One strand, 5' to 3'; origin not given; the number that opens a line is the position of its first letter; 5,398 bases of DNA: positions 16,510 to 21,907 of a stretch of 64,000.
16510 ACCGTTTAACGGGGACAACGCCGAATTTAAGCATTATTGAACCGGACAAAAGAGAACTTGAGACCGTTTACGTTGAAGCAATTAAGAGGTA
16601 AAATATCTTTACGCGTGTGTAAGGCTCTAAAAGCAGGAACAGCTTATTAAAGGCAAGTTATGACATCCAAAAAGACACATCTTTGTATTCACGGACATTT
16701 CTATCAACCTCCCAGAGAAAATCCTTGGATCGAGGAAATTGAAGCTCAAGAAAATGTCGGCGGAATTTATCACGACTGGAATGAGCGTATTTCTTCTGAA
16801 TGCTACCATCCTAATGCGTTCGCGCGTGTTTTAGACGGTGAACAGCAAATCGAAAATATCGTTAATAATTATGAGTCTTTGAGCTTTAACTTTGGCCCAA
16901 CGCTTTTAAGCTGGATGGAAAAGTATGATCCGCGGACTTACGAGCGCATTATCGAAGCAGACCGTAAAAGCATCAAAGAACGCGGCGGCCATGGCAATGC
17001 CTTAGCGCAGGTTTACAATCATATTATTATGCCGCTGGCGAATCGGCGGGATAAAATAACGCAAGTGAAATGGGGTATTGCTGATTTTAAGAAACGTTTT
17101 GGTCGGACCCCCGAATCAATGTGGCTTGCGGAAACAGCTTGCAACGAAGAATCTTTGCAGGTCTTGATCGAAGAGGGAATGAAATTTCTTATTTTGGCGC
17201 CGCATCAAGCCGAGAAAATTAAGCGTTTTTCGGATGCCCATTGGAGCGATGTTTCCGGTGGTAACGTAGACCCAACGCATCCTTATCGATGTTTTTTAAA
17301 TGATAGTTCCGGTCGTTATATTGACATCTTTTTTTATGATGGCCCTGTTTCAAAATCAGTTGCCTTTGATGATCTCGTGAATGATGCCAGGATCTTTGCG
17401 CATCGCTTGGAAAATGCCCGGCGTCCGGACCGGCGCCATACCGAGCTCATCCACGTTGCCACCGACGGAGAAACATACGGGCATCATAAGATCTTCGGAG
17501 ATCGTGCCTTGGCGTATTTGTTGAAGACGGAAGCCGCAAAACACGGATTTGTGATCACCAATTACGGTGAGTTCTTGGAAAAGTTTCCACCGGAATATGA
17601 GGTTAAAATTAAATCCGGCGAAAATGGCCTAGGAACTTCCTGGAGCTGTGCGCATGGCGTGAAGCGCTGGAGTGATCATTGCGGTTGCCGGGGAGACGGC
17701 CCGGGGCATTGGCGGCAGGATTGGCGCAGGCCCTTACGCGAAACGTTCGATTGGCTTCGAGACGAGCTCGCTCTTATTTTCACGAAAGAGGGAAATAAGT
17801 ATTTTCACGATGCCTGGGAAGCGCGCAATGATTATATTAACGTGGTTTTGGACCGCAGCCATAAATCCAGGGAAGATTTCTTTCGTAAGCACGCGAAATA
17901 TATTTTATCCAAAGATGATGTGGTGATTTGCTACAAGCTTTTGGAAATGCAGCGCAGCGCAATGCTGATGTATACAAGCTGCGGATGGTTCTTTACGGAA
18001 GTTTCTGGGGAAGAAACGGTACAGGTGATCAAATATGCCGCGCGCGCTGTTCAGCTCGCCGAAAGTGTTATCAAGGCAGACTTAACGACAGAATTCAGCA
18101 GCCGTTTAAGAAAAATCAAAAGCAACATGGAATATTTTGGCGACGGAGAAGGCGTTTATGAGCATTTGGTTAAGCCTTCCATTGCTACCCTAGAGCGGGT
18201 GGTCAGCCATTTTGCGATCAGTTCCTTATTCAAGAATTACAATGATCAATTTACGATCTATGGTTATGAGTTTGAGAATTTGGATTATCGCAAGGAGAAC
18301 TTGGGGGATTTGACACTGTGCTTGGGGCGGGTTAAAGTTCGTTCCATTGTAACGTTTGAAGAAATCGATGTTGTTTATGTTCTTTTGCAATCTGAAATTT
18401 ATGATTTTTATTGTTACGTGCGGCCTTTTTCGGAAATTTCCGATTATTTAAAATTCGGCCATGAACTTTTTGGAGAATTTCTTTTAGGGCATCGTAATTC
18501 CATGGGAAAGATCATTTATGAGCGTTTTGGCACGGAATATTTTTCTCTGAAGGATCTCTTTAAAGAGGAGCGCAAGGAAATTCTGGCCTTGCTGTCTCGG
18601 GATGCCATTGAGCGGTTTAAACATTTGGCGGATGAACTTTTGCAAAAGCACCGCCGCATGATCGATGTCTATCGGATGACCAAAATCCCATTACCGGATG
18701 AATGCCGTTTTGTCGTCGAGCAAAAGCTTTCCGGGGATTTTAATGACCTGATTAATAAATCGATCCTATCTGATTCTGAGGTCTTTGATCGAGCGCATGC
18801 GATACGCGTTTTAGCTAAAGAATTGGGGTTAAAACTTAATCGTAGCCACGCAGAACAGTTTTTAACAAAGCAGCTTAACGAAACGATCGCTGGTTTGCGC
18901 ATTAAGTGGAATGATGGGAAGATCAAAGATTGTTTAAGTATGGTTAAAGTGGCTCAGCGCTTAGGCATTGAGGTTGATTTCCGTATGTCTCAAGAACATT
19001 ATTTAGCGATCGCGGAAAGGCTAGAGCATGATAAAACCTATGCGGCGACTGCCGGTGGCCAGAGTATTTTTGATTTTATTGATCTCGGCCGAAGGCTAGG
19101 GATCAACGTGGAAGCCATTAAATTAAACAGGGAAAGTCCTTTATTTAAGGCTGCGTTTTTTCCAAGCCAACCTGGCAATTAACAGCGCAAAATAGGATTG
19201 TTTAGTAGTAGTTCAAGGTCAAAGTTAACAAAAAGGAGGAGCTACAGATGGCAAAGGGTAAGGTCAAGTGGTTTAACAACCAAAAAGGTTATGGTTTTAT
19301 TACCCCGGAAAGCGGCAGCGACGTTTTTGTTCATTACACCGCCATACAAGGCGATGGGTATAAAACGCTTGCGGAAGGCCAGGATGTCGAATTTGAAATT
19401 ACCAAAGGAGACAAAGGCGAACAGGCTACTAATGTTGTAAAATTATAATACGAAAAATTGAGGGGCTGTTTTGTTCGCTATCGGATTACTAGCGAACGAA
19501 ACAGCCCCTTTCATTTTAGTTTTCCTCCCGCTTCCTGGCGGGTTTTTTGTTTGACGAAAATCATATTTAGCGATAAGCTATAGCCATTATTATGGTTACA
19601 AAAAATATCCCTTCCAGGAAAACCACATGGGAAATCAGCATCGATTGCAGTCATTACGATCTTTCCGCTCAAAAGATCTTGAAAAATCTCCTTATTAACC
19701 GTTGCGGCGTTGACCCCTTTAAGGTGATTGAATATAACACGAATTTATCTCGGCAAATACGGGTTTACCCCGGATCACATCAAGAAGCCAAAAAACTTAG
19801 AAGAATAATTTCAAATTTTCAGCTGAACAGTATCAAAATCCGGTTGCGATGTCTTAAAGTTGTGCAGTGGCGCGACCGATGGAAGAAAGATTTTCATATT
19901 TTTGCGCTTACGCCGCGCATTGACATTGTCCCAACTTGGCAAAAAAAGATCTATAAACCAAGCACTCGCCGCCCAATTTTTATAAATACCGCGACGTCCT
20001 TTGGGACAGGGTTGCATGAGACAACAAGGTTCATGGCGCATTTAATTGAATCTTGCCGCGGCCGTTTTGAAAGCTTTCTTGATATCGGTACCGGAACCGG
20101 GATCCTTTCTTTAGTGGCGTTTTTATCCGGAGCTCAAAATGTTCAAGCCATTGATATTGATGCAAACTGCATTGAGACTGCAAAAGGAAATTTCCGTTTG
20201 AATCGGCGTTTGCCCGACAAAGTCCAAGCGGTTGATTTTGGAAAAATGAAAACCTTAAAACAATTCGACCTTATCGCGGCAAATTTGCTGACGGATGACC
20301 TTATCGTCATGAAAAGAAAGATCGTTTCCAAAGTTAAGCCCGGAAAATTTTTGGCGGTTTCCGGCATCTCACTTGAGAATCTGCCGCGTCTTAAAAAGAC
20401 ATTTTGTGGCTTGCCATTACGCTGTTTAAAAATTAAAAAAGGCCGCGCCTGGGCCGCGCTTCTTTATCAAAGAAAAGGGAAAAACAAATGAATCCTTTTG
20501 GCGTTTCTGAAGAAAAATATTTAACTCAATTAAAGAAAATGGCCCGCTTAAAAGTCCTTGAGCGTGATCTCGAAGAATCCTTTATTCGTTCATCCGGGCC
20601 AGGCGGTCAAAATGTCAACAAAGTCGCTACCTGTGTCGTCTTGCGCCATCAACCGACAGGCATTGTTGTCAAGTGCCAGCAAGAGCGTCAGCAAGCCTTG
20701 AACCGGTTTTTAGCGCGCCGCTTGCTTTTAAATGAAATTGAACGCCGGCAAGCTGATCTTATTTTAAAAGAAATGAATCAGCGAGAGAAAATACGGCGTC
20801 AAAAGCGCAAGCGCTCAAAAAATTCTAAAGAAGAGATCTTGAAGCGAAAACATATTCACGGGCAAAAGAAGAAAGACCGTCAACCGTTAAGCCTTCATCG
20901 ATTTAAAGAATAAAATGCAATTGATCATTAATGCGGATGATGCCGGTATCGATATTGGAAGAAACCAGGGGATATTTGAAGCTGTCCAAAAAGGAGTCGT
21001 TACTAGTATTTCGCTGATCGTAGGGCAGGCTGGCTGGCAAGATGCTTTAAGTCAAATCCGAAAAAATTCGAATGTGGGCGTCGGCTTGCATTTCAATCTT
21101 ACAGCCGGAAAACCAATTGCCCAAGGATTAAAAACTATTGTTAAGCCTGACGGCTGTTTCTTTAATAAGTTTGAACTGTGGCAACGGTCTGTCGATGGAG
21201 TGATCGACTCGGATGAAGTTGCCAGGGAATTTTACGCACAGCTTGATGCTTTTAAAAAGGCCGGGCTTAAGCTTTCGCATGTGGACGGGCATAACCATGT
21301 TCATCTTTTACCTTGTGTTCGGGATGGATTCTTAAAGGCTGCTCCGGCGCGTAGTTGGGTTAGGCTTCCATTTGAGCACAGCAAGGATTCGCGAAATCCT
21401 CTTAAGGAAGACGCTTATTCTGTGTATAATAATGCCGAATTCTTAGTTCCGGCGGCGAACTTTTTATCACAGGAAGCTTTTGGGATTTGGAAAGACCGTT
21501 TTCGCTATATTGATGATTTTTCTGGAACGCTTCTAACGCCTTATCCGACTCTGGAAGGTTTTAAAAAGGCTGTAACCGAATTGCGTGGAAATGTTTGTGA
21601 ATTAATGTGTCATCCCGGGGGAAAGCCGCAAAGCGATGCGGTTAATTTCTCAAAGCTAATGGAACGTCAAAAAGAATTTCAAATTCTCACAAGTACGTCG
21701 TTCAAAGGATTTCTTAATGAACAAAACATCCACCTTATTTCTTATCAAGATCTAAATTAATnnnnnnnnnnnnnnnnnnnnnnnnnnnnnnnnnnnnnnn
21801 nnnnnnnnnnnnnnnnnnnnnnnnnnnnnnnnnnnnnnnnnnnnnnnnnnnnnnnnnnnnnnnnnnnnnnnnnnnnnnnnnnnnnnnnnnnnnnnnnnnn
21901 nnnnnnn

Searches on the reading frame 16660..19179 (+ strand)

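Call 7: search_protein_families(library=pfam, proteins=[window:16660-19179:+])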
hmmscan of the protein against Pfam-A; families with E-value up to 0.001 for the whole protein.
window:16660-19179:+ (840 aa): 2 families
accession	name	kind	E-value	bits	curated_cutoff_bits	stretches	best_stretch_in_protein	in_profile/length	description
PF12055.13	DUF3536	-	1.2e-99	333.7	25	1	351-634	1-284/284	Domain of unknown function (DUF3536)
PF03065.20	Glyco_hydro_57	-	5.7e-21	75.5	21.2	1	20-317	18-290/291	Glycosyl hydrolase family 57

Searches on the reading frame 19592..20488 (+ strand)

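Call 7: search_protein_families(library=pfam, proteins=[window:19592-20488:+])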
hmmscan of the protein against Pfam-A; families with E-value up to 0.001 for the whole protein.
window:19592-20488:+ (299 aa): 6 families
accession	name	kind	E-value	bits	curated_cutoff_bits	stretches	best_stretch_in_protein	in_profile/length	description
PF06325.19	PrmA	-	1.1e-38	133.9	22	1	53-294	55-295/296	Ribosomal protein L11 methyltransferase (PrmA)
PF13847.12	Methyltransf_31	-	1.1e-07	32.1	27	1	161-265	6-119/145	Methyltransferase domain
PF05175.20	MTS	-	6e-07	29.7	23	1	143-231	18-105/170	Methyltransferase small domain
PF13649.12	Methyltransf_25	-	2.3e-05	25.4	27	1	163-232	2-73/97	Methyltransferase domain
PF13489.12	Methyltransf_23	-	5.2e-05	23.5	27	1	142-234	3-91/164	Methyltransferase domain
PF08242.18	Methyltransf_12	-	0.00052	21.1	30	1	163-237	1-78/98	Methyltransferase domain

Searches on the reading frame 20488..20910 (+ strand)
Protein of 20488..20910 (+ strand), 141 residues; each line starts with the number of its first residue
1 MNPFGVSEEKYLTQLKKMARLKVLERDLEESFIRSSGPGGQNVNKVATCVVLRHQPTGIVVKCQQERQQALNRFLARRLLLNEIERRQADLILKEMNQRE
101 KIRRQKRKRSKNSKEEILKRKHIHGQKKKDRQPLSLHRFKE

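Call 7: search_protein_families(library=pfam, proteins=[window:20488-20910:+])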
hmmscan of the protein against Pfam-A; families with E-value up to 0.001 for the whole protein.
window:20488-20910:+ (141 aa): 1 family
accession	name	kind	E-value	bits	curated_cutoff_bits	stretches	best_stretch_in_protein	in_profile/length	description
PF00472.26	RF-1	-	3.4e-24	85.4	35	1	21-125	5-110/116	RF-1 domain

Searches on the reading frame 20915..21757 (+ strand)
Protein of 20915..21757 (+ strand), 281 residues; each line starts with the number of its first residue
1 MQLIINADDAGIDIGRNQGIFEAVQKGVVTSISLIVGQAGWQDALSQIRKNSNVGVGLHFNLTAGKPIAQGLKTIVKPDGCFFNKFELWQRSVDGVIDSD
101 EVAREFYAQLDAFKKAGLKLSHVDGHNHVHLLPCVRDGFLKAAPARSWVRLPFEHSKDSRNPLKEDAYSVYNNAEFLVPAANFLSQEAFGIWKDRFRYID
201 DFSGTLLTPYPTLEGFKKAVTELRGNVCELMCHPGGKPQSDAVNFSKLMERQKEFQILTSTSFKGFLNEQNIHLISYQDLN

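Call 7: search_protein_families(library=pfam, proteins=[window:20915-21757:+])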
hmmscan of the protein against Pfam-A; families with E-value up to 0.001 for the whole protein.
window:20915-21757:+ (281 aa): 1 family
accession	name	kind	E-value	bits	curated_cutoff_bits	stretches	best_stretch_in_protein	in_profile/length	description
PF04794.17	YdjC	-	3.4e-57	194.7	29.7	1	2-269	1-266/266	YdjC-like protein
